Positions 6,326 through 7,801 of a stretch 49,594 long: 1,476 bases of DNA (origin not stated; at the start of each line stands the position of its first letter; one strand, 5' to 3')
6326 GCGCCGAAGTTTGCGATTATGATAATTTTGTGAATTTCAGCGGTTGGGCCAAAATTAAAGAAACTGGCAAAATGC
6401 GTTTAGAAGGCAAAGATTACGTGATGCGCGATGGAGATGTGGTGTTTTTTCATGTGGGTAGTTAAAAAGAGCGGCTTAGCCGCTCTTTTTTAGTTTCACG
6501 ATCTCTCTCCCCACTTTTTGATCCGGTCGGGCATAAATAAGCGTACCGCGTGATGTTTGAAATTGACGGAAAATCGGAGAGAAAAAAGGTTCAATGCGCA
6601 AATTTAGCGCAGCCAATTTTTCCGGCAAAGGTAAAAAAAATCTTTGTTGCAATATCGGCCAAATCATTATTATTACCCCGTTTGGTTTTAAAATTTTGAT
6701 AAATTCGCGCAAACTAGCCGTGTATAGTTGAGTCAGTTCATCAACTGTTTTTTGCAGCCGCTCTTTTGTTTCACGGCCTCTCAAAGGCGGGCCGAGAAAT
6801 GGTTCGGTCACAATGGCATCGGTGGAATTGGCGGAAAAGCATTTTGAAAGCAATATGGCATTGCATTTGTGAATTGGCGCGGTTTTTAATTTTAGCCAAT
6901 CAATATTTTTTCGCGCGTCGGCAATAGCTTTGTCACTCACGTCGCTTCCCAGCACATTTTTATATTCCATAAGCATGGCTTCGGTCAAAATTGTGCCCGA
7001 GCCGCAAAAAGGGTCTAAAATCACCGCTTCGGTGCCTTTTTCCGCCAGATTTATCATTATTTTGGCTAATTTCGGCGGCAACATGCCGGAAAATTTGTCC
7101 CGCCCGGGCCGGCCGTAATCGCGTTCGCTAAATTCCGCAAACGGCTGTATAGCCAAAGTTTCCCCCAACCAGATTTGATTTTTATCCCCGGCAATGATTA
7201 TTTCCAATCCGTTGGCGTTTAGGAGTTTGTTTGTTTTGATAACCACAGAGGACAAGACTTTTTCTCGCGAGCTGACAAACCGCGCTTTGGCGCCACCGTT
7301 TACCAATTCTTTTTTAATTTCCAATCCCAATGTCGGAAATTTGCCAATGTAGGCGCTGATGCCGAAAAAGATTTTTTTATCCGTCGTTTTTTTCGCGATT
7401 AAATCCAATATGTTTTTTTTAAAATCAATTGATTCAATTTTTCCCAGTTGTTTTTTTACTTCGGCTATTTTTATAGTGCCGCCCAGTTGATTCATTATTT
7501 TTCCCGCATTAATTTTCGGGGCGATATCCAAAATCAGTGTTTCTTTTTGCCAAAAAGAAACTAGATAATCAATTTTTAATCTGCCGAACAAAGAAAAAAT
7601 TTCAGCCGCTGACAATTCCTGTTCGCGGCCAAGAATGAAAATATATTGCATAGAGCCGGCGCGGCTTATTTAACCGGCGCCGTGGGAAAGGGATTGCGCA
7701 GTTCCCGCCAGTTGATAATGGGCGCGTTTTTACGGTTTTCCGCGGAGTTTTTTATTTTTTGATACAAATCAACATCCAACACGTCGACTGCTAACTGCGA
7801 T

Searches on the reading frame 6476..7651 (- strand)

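Call 109: search_protein_families(library=pfam, proteins=[window:6476-7651:-], max_evalue=0.001)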
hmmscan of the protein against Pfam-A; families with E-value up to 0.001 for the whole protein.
window:6476-7651:- (391 aa): 7 families
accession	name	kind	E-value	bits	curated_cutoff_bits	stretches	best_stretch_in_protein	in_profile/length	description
PF01170.24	UPF0020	-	6.3e-14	52.6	22.3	1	188-331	9-166/197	RMKL-like, methyltransferase domain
PF13847.12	Methyltransf_31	-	6.6e-11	42.5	27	1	209-333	5-113/145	Methyltransferase domain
PF01555.25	N6_N4_Mtase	-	9.1e-09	36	26.7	1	158-244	141-217/221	DNA methylase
PF03602.21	Cons_hypoth95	-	1e-06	29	24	1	202-307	36-137/182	Conserved hypothetical protein 95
PF11599.14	AviRa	-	2.3e-05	24.4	25.7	1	201-254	44-101/232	RRNA methyltransferase AviRa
PF13649.12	Methyltransf_25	-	2.5e-05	25.3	27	1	211-282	1-70/97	Methyltransferase domain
PF08241.18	Methyltransf_11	-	0.00011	23.3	21.2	0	214-282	3-66/95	Methyltransferase domain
